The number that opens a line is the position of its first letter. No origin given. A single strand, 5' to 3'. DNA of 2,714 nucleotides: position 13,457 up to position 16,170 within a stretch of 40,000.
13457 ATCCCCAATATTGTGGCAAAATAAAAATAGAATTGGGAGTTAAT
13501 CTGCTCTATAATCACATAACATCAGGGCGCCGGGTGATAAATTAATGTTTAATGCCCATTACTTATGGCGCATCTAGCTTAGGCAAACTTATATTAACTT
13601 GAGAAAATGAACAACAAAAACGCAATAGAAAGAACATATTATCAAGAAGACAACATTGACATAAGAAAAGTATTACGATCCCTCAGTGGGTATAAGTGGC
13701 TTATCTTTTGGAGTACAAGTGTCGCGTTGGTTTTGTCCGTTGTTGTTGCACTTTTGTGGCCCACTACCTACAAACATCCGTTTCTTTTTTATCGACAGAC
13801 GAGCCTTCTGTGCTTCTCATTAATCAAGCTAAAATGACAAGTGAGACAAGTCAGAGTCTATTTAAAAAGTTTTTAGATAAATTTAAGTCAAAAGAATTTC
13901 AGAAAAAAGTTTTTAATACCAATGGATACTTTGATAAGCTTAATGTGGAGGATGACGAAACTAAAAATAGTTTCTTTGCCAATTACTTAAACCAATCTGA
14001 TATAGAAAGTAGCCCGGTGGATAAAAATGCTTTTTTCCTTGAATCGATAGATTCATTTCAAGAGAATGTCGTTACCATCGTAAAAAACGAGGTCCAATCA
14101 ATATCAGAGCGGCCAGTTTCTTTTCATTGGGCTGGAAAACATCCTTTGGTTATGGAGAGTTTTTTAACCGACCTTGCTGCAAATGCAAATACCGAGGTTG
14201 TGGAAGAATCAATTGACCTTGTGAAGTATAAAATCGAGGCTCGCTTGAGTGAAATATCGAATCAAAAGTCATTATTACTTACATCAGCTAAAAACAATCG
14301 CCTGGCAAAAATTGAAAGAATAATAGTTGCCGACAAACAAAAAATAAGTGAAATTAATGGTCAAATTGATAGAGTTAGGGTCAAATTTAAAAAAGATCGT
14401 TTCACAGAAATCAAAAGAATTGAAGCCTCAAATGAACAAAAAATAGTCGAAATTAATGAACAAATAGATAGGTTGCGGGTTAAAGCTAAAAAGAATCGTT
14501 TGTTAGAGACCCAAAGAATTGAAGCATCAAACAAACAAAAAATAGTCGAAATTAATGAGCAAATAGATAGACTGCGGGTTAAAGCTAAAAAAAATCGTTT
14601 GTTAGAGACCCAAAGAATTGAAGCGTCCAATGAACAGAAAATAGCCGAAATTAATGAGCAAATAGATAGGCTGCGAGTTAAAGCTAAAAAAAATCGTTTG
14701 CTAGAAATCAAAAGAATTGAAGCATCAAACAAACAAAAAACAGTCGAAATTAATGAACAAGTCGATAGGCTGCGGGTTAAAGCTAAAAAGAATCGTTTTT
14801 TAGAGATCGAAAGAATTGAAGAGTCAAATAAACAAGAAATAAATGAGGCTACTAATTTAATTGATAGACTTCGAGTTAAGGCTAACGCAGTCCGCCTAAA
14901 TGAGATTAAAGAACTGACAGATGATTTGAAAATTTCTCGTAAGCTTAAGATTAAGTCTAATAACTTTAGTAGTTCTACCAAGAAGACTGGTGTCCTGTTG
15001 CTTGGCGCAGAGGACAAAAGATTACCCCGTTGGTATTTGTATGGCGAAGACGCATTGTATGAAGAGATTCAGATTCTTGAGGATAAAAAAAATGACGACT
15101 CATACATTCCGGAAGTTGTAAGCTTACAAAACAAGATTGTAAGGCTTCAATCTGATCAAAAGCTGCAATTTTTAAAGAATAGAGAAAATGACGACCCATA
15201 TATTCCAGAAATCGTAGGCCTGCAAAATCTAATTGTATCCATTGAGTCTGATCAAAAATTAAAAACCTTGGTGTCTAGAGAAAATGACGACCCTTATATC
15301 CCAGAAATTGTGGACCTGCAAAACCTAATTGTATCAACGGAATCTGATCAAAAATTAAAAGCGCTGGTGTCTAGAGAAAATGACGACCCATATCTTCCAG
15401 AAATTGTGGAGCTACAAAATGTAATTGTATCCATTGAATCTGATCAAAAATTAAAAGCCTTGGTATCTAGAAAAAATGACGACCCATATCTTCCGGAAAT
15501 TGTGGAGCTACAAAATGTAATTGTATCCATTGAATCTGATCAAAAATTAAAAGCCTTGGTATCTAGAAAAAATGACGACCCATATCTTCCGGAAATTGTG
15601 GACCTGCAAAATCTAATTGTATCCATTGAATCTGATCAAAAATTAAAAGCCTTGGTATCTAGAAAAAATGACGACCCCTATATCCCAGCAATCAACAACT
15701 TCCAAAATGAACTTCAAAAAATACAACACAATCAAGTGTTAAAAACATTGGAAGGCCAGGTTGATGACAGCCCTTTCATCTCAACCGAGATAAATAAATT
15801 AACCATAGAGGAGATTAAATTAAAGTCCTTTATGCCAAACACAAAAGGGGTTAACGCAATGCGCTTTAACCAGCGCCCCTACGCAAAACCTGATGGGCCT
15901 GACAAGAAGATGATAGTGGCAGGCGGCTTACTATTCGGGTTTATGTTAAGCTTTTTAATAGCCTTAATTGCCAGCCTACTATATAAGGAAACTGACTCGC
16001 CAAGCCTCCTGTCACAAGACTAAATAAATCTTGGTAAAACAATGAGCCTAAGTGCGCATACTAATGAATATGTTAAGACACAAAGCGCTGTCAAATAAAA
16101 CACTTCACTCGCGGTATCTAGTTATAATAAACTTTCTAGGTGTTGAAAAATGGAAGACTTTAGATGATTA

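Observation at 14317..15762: Wzz/PCP co-polymerase whose periplasmic domain is built from two long, recently expanded tandem arrays (6 x 33 aa and 7 x 32 aa)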

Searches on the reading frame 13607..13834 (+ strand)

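Call 4: search_protein_families(library=pfam, proteins=[window:13607-13834:+], max_evalue=0.1)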
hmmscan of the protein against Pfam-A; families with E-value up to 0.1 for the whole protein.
window:13607-13834:+ (76 aa): 1 family
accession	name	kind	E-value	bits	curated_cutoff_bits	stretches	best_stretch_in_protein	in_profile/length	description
PF02706.20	Wzz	-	0.0004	21.1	25.5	1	15-56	1-42/91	Chain length determinant protein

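Call 12: search_protein_families(library=ncbifam, proteins=[window:13607-13834:+], max_evalue=0.1)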
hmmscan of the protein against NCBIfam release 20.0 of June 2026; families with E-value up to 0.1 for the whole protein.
window:13607-13834:+ (76 aa): 1 family
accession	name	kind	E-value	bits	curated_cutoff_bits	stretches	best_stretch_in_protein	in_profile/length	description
NF008568.0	PRK11519.1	equivalog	0.0083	14.3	1068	1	12-56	13-57/720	tyrosine-protein kinase Wzc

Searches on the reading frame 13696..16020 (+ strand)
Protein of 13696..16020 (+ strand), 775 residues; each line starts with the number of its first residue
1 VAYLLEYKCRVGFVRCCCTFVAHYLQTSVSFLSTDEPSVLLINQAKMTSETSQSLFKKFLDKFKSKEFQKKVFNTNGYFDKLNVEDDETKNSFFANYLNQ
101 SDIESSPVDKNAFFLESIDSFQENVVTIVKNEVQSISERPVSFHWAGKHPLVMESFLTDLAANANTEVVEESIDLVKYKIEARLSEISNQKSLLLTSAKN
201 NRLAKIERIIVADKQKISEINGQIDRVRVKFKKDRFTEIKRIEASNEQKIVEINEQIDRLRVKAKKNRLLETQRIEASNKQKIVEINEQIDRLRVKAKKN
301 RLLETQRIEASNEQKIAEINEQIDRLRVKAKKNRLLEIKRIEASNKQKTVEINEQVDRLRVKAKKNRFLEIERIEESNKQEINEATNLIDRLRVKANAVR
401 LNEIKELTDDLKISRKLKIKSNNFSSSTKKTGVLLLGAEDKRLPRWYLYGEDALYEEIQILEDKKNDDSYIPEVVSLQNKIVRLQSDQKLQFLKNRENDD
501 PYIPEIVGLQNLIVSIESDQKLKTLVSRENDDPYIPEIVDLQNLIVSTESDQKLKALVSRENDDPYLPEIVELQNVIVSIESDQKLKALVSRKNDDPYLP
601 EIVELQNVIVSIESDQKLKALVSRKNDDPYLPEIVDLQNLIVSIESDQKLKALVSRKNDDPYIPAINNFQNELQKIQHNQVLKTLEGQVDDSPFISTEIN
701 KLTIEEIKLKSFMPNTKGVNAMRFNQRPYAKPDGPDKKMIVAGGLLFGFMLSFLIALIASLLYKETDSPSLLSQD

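Call 4: search_protein_families(library=pfam, proteins=[window:13696-16020:+], max_evalue=0.1)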
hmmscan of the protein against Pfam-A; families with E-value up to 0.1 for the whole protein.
window:13696-16020:+ (775 aa): 4 families
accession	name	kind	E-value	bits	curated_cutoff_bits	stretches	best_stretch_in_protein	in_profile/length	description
PF20774.2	InhA-like_VEG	-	0.01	16.5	27.6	1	663-741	61-137/158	Immune inhibitor A-like metallopeptidase, VEG domain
PF19382.4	DUF5957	-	0.032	14.7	23.8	1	742-765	10-33/59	Family of unknown function (DUF5957)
PF09869.16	KH_DUF2096_C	-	0.043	14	24.6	0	567-587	18-38/59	DUF2096 C-terminal KH-like domain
PF13807.11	GNVR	-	0.077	13.4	27.7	0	731-758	52-79/82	G-rich domain on putative tyrosine kinase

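Call 12: search_protein_families(library=ncbifam, proteins=[window:13696-16020:+], max_evalue=0.1)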
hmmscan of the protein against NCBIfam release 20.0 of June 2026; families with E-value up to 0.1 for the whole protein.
window:13696-16020:+ (775 aa): 1 family
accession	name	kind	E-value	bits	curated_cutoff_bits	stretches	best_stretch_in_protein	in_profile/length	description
NF038180.1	leader_pinensin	domain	0.019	14.9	24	0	701-715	2-16/28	pinensin family lanthipeptide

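Call 13: find_homologous_proteins(query=window:13696-16020:+)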
Query window:13696-16020:+ (775 aa): 52 proteins with E <= 0.001 among 8000 candidates.
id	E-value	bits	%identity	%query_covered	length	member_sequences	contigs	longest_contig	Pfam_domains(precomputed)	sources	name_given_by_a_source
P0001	3.7e-122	427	47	41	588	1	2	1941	PF02706.21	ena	-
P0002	1.3e-96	343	46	37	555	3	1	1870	PF02706.21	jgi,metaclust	metaclust:\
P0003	1.8e-96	342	46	37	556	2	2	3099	PF02706.21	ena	-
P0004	2.0e-95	339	42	34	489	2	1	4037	PF02706.21,PF13807.12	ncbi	-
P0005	7.9e-95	337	46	37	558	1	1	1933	PF02706.21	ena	-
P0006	8.1e-95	337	46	37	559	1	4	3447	PF02706.21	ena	-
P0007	4.3e-94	335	45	37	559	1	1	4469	PF02706.21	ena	-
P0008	7.4e-93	330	46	33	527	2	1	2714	PF02706.21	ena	-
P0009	1.4e-90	323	43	31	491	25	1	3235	PF02706.21,PF13807.12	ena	-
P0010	2.1e-90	322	45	38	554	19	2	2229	PF02706.21,PF13807.12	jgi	-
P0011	4.1e-90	321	43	33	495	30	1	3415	PF02706.21,PF13807.12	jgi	-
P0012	7.7e-90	321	43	33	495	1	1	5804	PF02706.21,PF13807.12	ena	-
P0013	1.3e-89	320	43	33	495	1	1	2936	PF02706.21,PF13807.12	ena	-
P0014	3.2e-89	318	43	33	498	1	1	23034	PF02706.21,PF13807.12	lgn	-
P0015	6.2e-89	318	45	29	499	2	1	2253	PF02706.21,PF13807.12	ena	-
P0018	1.3e-87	313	45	29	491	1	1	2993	PF02706.21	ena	-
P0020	1.8e-87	313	41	35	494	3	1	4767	PF02706.21,PF13807.12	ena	-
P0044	1.6e-49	187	38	27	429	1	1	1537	PF02706.21,PF13807.12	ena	-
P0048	4.8e-35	139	29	81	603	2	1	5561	PF02706.21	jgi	-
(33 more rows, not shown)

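Call 18: find_related_loci(query=A1, collection=genome_contigs, flank=6000)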
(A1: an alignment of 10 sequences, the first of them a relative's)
Query A1 (432 aa) in genome_contigs; peptide patterns used: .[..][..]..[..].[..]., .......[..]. (x = any residue, [..] = any of these).
195 stretches matched a pattern; 4 encode a relative of the query (tblastn E <= 1e-3); 4 distinct loci.
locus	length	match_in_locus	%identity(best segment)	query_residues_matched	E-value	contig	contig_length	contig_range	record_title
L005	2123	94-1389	100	1-432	0e+0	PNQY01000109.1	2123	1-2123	MAG: Candidatus Thioglobus perditus isolate CMC-S-2018 NODE_38596+_length_2123_cov_10.6879, whole genome shotgun sequenc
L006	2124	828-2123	79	1-422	0e+0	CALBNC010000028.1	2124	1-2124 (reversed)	MAG TPA_asm: uncultured Gammaproteobacteria bacterium isolate ERR2206786_bin.55_CONCOCT_v1.1_MAG genome assembly, contig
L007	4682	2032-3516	67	4-426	0e+0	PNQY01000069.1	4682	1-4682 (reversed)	MAG: Candidatus Thioglobus perditus isolate CMC-S-2018 NODE_19132+_length_4425_cov_4.24034, whole genome shotgun sequenc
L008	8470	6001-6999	26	10-422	1e-20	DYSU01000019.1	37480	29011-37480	MAG TPA_asm: Thiomargarita sp. isolate SulCav_PC08_3_47_88 SulCav_PC08-3_462_length_37480_cov_51.794469, whole genome sh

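Call 21: search_solved_structures(query=A1, max_evalue=1, show_alignments=1)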
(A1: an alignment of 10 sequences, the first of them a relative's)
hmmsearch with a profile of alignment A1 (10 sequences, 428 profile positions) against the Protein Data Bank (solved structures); distinct sequences matched with E-value up to 1: 13.
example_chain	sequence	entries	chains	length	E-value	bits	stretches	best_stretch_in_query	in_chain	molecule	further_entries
9i2q_D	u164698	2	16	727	1.7e-09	40.3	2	7-58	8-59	Putative transmembrane protein Wzc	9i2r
9exo_H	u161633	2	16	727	1.7e-09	40.3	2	7-58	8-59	Putative transmembrane protein Wzc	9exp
7ni2_A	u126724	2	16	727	1.7e-09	40.3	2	7-58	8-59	Tyrosine-protein kinase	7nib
7nhr_A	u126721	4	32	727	1.7e-09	40.3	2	7-58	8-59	Putative transmembrane protein Wzc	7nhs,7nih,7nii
9exq_D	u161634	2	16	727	1.7e-09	40.3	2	7-58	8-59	Putative transmembrane protein Wzc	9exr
9xgv_A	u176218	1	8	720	1.6e-07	33.8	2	11-59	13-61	Tyrosine-protein kinase wzc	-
9r62_I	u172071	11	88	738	2.7e-07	33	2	11-59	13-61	Tyrosine-protein kinase wzc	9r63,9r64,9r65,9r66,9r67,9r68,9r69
6rbg_A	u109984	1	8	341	0.014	17.5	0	9-69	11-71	Chain length determinant protein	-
8bhw_A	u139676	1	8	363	0.015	17.4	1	5-62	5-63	ECA polysaccharide chain length modulation protein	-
8p3p_C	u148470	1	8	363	0.016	17.3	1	5-62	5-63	ECA polysaccharide chain length modulation protein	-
8p3o_D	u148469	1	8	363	0.016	17.3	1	5-62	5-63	ECA polysaccharide chain length modulation protein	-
9ski_A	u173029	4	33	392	0.017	17.2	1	12-197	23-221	Ferric enterobactin transport protein FepE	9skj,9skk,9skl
4wl1_A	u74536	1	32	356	0.02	17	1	7-62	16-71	Lipopolysaccharide biosynthesis protein WzzE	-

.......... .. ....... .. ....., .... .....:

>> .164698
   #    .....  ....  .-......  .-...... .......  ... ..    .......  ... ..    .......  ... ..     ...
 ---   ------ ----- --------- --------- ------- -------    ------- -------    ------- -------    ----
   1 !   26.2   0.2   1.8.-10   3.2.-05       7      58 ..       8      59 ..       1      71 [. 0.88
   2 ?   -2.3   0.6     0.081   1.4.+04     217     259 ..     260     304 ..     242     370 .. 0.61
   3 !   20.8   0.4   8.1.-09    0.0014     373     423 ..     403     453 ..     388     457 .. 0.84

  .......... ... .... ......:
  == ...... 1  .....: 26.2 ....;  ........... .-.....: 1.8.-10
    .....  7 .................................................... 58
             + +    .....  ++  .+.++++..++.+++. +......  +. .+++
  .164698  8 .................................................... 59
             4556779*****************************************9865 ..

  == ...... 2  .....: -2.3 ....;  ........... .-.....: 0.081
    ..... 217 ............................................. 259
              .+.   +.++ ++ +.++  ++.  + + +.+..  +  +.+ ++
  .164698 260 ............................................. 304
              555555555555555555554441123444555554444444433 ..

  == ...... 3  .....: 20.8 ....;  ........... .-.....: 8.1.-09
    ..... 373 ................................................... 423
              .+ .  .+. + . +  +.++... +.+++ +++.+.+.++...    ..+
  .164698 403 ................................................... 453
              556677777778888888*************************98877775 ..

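Call 30: predict_structure(alignment_id=A1)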
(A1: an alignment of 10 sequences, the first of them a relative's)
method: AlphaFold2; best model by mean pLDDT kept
length: 432 residues; sequences in the alignment: 10
mean_pLDDT: 79.1   pTM: 0.55
mean pLDDT of the five models: 79.1, 78.5, 78.0, 77.1, 75.3
residues with pLDDT >= 90: 123; 70-90: 216; 50-70: 51; < 50: 42
segments of 3 or more residues with pLDDT < 50: 1-16, 144-148, 274-284, 425-432
pLDDT, mean of each block of 10 residues (from residue 1): 38 47 66 81 78 84 88 67 86 90 91 83 78 69 49 81 89 94 92 93 91 90 96 95 89 91 83 47 52 70 87 79 90 94 85 79 92 88 87 74 80 79 50 33
secondary structure, 60 per line:
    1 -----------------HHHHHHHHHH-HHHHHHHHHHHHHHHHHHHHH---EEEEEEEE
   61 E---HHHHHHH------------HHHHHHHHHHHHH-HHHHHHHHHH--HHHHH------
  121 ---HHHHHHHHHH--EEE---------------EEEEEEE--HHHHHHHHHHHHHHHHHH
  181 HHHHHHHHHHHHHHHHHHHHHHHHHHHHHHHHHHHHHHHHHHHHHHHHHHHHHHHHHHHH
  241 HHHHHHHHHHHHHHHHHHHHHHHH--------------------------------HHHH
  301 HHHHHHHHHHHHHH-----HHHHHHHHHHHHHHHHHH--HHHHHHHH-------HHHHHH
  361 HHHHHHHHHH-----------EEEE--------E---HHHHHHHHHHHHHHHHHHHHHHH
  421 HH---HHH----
elements in order: H18-27 H29-49 E53-61 H65-71 H84-96 H98-107 H110-114 H124-133 E136-138 E154-160 H163-264 H297-314 H320-337 H340-347 H355-370 E382-385 H398-422

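Call 35: fold_search(model_id=the predicted structure, library=pdb)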
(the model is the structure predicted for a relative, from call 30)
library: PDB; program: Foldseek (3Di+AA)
matches with E <= 10: 273; with E <= 0.001: 57
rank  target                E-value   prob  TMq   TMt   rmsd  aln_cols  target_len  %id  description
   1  8p3p_A                5.9e-11  1.00  0.51  0.64  16.5       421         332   13  Full-length bacterial polysaccharide co-polymerase WzzE mutant R267E from E. coli. C4 symmetry (released 2023-07-26)
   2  6rbg_A                8.5e-11  1.00  0.43  0.58  23.8       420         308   14  full-length bacterial polysaccharide co-polymerase (released 2020-11-18)
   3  9r62_K                5.1e-10  1.00  0.37  0.25  29.0       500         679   15  CPS co-polymerase Wzc_C1 (released 2026-03-04)
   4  9r68_I                5.1e-10  1.00  0.33  0.22  13.0       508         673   14  CPS secretion pathway Wza-Wzc_C1 (Conf 2) (released 2026-03-04)
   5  9r64_I                5.9e-10  1.00  0.36  0.25  13.6       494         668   16  CPS secretion pathway Wza-Wzc_C1 (Conf 0) (released 2026-03-04)
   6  8p3o_A                8.9e-10  1.00  0.52  0.65  13.7       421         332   12  Full-length bacterial polysaccharide co-polymerase WzzE mutant R267A from E. coli. C4 symmetry (released 2023-07-26)
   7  8bhw_A                2.8e-09  1.00  0.48  0.61  17.7       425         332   10  Full-length bacterial polysaccharide co-polymerase WzzE from E. coli. C4 symmetry (released 2023-07-26)
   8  8c0e_A                7.7e-09  1.00  0.44  0.61  22.7       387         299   12  The lipid linked oligosaccharide polymerase Wzy and its regulating co-polymerase Wzz form a complex in vivo and in vit (released 2023-04-19)
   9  3b8m_C                1.9e-08  1.00  0.39  0.62  20.6       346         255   11  Structure of FepE- Bacterial Polysaccharide Co-polymerase (released 2008-01-22)
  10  3b8m_A                1.9e-08  1.00  0.37  0.59  20.9       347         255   12  Structure of FepE- Bacterial Polysaccharide Co-polymerase (released 2008-01-22)
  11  9i2q_A                2.5e-08  1.00  0.35  0.24  37.6       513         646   14  Wzc-K540M-3YE MgADP C1 (released 2025-04-30)
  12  9r62_I                2.9e-08  1.00  0.36  0.26  18.0       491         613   15  CPS co-polymerase Wzc_C1 (released 2026-03-04)
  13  7nhr_A                3.7e-08  1.00  0.35  0.24  39.8       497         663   14  Putative transmembrane protein Wzc K540M C1 (released 2021-08-25)
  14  9exo_A                7.7e-08  1.00  0.33  0.23  39.5       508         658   15  Wzc-K540M-2YE MgADP C1 (released 2025-04-23)
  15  9exq_A                8.1e-08  1.00  0.34  0.23  38.3       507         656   15  Wzc-K540M-3YE-N711Y MgADP C1 (released 2025-04-23)
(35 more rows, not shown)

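Call 37: find_related_loci(query=window:13774-16020:+, collection=metagenome_contigs, flank=3000)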
Query window:13774-16020:+ (749 aa) in metagenome_contigs; peptide patterns used: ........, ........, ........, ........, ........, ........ (x = any residue, [..] = any of these).
160 stretches matched a pattern; 3 encode a relative of the query (tblastn E <= 1e-3); 3 distinct loci.
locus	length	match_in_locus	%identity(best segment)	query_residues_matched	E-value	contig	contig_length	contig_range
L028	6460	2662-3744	36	4-742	1e-30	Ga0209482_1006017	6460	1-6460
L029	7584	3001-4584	24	1-732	2e-20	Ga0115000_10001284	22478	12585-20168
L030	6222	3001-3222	36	366-448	6e-7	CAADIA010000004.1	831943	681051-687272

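Call 41: predict_structure(alignment_id=A2)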
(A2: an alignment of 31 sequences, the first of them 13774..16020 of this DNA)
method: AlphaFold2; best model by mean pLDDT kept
length: 749 residues; sequences in the alignment: 31
mean_pLDDT: 65.2   pTM: 0.37
mean pLDDT of the five models: 65.2, 64.7, 64.4, 62.9, 62.3
residues with pLDDT >= 90: 35; 70-90: 328; 50-70: 170; < 50: 216
segments of 3 or more residues with pLDDT < 50: 1-15, 18-24, 75-113, 318-329, 399-414, 509-602, 604-606, 695-710, 739-749
pLDDT, mean of each block of 10 residues (from residue 1): 29 46 54 75 81 70 61 50 31 32 36 52 67 78 80 87 90 90 90 84 83 89 90 88 88 88 80 71 70 71 66 52 47 57 64 65 66 75 81 68 42 58 78 67 67 83 84 78 88 84 62 48 47 42 44 40 40 42 38 42 50 55 56 68 81 86 82 87 78 48 37 65 80 62 40
secondary structure, 60 per line:
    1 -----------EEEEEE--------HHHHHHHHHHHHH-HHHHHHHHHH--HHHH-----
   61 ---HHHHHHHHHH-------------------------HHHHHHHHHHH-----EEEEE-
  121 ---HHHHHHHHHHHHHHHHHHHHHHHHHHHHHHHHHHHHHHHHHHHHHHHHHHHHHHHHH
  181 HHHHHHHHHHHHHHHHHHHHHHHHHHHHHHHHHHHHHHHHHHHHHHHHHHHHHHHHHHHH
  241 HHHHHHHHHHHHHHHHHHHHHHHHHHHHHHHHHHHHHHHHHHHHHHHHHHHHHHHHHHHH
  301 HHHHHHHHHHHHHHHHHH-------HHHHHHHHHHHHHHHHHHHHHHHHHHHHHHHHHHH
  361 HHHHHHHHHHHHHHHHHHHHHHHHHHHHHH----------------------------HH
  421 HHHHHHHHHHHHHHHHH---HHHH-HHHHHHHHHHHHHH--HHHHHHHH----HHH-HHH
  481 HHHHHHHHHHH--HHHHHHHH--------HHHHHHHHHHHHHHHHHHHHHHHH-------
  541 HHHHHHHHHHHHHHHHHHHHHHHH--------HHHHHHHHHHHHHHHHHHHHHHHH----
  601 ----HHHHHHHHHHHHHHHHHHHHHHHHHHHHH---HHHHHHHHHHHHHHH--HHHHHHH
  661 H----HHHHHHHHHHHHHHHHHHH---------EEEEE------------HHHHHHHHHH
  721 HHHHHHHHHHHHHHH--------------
elements in order (helices of 4 or more, strands of 3 or more residues): E12-17 H26-38 H40-49 H52-55 H64-73 H99-109 E115-119 H124-318 H326-390 H419-437 H441-444 H446-459 H462-469 H478-491 H494-501 H510-533 H541-564 H573-596 H605-633 H637-651 H654-661 H666-684 E694-698 H711-735

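Call 51: find_encoding_contigs(protein=P0020, flank=3000, max_places=4)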
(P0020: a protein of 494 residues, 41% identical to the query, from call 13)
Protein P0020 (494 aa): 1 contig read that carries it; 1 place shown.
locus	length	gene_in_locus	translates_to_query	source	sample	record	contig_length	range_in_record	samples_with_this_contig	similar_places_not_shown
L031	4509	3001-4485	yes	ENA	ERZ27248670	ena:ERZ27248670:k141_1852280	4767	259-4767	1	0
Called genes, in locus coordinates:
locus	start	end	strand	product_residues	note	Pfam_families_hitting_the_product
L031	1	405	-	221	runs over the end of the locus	?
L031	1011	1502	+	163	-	-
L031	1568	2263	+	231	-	-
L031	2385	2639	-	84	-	PF13560:HTH_31, PF01381:HTH_3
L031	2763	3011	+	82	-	-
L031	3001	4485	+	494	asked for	PF02706:Wzz (weak), PF13807:GNVR (weak)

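Call 52: find_encoding_contigs(protein=P0044, flank=3000, max_places=4)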
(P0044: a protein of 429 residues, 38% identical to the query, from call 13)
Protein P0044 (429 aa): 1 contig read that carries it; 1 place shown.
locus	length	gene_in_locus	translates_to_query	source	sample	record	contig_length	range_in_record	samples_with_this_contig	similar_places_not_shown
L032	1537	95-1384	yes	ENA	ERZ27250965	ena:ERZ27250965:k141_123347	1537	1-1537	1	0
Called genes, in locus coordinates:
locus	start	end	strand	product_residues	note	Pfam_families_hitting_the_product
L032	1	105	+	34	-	?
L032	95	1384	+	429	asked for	PF02706:Wzz (weak), PF13807:GNVR (weak)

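Call 64: search_protein_representatives(alignment_id=A1)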
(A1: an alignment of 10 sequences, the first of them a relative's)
Query: 10 sequences, 428 profile positions. Proteins with E-value up to 0.001 (for the whole library): 5204; up to 1e-10: 1602; up to 1e-30: 449. The best 150 are listed.
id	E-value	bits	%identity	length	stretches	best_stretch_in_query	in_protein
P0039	4.8e-215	730.8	-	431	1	1-426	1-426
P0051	4.8e-175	599.0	-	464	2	1-349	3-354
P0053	9.5e-171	584.8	-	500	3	4-258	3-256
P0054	6.8e-143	493.1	-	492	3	1-254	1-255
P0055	1.7e-135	468.6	-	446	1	1-426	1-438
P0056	9.8e-135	466.2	-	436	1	2-427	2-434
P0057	7.0e-130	450.2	-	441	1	1-426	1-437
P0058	8.1e-129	446.7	-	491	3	2-251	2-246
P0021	2.3e-125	435.3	-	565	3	6-270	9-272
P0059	2.3e-125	435.3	-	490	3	8-250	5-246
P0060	7.1e-123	427.1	-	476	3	7-256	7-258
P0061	1.1e-119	416.5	-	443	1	7-426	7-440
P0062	1.8e-119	415.9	-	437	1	1-423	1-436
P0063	2.3e-119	415.5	-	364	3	10-218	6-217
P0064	7.6e-117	407.2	-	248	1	1-246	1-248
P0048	1.5e-103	363.4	-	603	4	15-258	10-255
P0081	1.5e-93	330.4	-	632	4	1-213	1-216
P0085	1.4e-90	320.7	-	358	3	2-218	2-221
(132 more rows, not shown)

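Call 71: search_protein_families(library=pfam, proteins=[P0048, P0081, P0085, P0001], max_evalue=0.01)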
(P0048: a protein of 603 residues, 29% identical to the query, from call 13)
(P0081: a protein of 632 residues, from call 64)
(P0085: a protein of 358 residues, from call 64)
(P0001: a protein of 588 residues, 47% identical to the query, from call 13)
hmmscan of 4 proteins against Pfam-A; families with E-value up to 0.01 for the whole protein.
P0048 (603 aa): 3 families
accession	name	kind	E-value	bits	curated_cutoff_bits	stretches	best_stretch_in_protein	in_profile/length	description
PF02706.20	Wzz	-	7.6e-06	26.6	25.5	1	10-103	2-84/91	Chain length determinant protein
PF13807.11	GNVR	-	0.0023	18.2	27.7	1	554-590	41-79/82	G-rich domain on putative tyrosine kinase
PF05869.16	Dam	-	0.0091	16.1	28.1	0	526-576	45-95/169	DNA N-6-adenine-methyltransferase (Dam)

P0081 (632 aa): 3 families
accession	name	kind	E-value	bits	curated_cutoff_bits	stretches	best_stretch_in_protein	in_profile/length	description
PF13385.13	Laminin_G_3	-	6.7e-18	65.7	27.6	1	324-477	1-145/151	Concanavalin A-like lectin/glucanases superfamily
PF02706.20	Wzz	-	1.5e-07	32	25.5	1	14-67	1-54/91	Chain length determinant protein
PF13807.11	GNVR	-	1.7e-05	25.1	27.7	1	580-620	40-79/82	G-rich domain on putative tyrosine kinase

P0085 (358 aa): 1 family
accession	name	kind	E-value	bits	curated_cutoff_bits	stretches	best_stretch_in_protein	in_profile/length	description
PF02706.20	Wzz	-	1.3e-07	32.3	25.5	1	14-54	1-41/91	Chain length determinant protein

P0001 (588 aa): 2 families
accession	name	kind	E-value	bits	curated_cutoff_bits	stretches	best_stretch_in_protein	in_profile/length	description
PF02706.20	Wzz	-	1.3e-11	45.1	25.5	1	12-77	1-67/91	Chain length determinant protein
PF13807.11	GNVR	-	7.9e-05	22.9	27.7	1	541-580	41-80/82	G-rich domain on putative tyrosine kinase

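Call 72: find_encoding_contigs(protein=P0003, flank=2000, max_places=3)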
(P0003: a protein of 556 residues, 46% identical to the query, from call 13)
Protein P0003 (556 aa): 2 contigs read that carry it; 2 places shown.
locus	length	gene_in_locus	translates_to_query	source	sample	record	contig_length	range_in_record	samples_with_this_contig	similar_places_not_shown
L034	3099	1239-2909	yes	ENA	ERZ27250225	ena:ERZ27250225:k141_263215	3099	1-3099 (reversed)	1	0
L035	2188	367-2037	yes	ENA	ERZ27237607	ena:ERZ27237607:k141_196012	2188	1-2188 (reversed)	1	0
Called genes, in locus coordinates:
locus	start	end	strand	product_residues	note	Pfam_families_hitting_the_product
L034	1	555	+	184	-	?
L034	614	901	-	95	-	PF13560:HTH_31 (weak), PF12844:HTH_19, PF01381:HTH_3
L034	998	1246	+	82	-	-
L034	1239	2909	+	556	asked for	PF02706:Wzz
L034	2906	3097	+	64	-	?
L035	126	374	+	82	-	-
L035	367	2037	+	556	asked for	PF02706:Wzz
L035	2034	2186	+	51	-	?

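Call 73: find_encoding_contigs(protein=P0018, flank=2000, max_places=3)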
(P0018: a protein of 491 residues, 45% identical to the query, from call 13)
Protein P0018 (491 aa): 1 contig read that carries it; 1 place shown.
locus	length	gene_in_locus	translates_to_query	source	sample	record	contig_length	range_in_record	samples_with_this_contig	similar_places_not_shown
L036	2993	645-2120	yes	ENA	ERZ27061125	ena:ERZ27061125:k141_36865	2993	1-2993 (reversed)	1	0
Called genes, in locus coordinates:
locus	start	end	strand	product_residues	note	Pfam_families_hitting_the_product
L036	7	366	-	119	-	PF13560:HTH_31, PF12844:HTH_19 (weak), PF01381:HTH_3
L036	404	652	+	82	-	-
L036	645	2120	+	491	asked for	PF02706:Wzz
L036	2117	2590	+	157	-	PF02357:NusG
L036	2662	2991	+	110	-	?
